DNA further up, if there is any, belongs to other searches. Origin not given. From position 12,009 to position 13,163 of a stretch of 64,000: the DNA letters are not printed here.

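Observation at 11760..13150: AT-rich single-gene islet between ydcF and hrpA encoding a 285-aa orphan protein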

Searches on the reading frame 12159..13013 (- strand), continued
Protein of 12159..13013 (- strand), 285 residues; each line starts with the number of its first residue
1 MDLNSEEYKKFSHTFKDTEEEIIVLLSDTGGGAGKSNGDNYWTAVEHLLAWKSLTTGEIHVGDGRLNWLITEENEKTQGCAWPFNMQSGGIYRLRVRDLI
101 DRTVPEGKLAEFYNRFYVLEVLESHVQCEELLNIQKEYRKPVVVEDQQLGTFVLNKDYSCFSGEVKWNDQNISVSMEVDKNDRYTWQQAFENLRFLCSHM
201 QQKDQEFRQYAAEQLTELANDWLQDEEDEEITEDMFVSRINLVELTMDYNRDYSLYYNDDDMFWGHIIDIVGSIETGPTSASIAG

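Call 109: find_related_loci(query=A1, collection=metagenome_contigs, flank=8000)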
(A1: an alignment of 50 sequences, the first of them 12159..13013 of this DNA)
Query A1 (285 aa) in metagenome_contigs; peptide patterns used: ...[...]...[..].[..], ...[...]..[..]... (x = any residue, [..] = any of these).
600 stretches matched a pattern (row limit reached: there are more); 477 encode a relative of the query (tblastn E <= 1e-3); the best 80 are kept; 80 distinct loci.
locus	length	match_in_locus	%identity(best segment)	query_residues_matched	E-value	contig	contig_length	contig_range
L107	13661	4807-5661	52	1-285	3e-101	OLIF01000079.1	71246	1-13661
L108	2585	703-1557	51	1-285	2e-104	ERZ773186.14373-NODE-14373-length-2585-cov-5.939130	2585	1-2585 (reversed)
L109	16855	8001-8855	52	1-285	4e-102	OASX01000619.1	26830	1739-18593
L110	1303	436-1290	47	1-285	4e-95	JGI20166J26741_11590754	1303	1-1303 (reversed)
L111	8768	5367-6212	47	1-285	6e-86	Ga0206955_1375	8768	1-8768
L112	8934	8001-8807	48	15-285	1e-84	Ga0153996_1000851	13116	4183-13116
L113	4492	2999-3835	48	5-285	8e-84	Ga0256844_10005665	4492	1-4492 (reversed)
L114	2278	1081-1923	46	3-285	1e-85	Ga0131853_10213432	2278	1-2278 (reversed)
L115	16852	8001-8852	48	4-285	1e-81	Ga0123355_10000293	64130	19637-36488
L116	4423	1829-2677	48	1-285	3e-81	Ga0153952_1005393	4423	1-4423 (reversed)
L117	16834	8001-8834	47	5-285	2e-79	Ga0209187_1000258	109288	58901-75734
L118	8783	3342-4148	48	15-285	5e-78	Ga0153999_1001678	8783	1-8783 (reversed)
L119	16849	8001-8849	46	1-285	1e-77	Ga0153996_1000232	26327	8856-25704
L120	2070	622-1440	41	11-285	5e-73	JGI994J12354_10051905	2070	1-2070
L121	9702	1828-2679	45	11-285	2e-69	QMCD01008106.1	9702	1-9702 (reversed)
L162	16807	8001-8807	38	14-285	3e-58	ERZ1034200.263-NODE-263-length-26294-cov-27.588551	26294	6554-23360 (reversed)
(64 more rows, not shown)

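Call 120: search_protein_families(proteins=[L079:85-5475:+, L025:14721-20339:+, L088:1772-5395:+, L027:12900-16040:+, L033:7419-9911:+, L089:2476-5349:+, L050:35-2716:+, L162:5487-7763:+], library=ncbifam, max_evalue=0.00001)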
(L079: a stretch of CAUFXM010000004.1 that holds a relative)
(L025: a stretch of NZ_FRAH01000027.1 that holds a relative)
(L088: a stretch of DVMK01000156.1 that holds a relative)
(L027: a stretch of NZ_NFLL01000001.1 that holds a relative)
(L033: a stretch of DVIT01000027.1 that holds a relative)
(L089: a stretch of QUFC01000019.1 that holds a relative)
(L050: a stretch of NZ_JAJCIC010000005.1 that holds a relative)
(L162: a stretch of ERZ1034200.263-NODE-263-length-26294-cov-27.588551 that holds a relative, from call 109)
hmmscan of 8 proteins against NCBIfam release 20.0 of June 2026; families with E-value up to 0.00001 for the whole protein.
L079:85-5475:+ (1797 aa): 1 family
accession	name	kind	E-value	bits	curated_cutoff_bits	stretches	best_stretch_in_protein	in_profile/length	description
NF040959.1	MamA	equivalog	3e-10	39.9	200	1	267-341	33-105/204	magnetosome protein MamA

L025:14721-20339:+ (1873 aa): 0 families

L088:1772-5395:+ (1208 aa): 0 families

L027:12900-16040:+ (1047 aa): 0 families

L033:7419-9911:+ (831 aa): 11 families
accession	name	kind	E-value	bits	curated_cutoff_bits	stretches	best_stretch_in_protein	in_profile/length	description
NF041463.1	GalB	equivalog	1e-124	417.3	900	2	42-460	101-517/869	beta-galactosidase GalB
NF041462.1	GalA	equivalog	6.6e-112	375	900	2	41-480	46-459/763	beta-galactosidase GalA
NF050095.1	BetGlucuronLacZ4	equivalog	2.3e-45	154.8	950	1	72-456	60-440/666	beta-glucuronidase LacZ4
NF052611.1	beta_gal_Bga2A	equivalog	5.8e-34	117.3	999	1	69-423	110-458/1007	beta-galactosidase, LacZ type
NF049891.1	Bet1-4galacdseBT4156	equivalog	5.5e-33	113.9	1700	1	73-422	80-407/946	exo-beta-1,4-galactosidase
NF007666.0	PRK10340.1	equivalog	9.6e-30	103.1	1284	1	77-423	113-450/1030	beta-galactosidase subunit alpha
NF007074.0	PRK09525.1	subfamily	7.5e-29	100.1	1221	1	78-423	126-463/1027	beta-galactosidase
NF049877.1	GlucurArabfur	equivalog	1.8e-28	98.7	1800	1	16-424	370-770/1400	beta-d-glucuronidase/beta-L-arabinofuranosidase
NF007538.0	PRK10150.1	equivalog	1.7e-27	96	544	1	254-452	238-449/607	beta-glucuronidase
NF041100.1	betagal_LacZ_Ttogales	equivalog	1.1e-25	89.6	2000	1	76-424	112-444/1090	beta-galactosidase LacZ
NF049890.1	Bet1-4galacdseBT4151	equivalog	2e-18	65.7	1500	1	239-423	269-450/952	exo-beta-1,4-galactosidase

L089:2476-5349:+ (958 aa): 6 families
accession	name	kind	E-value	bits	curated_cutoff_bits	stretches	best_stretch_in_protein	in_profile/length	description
NF041499.3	MobP3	subfamily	3.2e-116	388.4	150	1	25-362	1-315/315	MobP3 family relaxase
NF033786.1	phenyl_MerG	equivalog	6.4e-30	104.7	350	3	645-776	42-184/217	phenylmercury resistance protein MerG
NF047621.1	FlgprotMotXVib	equivalog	1.2e-25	90.3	330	2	688-768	94-174/211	flagellar protein MotX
NF038194.1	AlgK_TPR_lipo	equivalog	4.5e-24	84.9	700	2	757-921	281-444/448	alginate biosynthesis TPR repeat lipoprotein AlgK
NF045484.1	TransRegExoR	equivalog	3.8e-17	62.4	450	1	510-666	37-195/267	exopolysaccharide production regulator ExoR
NF040959.1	MamA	equivalog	1e-06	28.3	200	0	737-851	70-180/204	magnetosome protein MamA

L050:35-2716:+ (894 aa): 6 families
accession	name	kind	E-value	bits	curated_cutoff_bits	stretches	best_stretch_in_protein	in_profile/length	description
NF041499.3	MobP3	subfamily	5e-106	354.8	150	1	1-298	30-315/315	MobP3 family relaxase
NF033786.1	phenyl_MerG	equivalog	2.2e-28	99.7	350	2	595-712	56-184/217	phenylmercury resistance protein MerG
NF047621.1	FlgprotMotXVib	equivalog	3.5e-24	85.5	330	2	624-704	94-174/211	flagellar protein MotX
NF038194.1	AlgK_TPR_lipo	equivalog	2.8e-23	82.3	700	3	693-857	281-444/448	alginate biosynthesis TPR repeat lipoprotein AlgK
NF045484.1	TransRegExoR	equivalog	2.5e-18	66.3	450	1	446-608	37-201/267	exopolysaccharide production regulator ExoR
NF040959.1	MamA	equivalog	1.9e-06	27.5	200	0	673-782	70-175/204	magnetosome protein MamA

L162:5487-7763:+ (759 aa): 1 family
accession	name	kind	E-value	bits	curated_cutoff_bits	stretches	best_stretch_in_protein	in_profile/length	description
NF004088.0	PRK05590.1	equivalog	1.9e-07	31.6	140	1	718-757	126-165/166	hypothetical protein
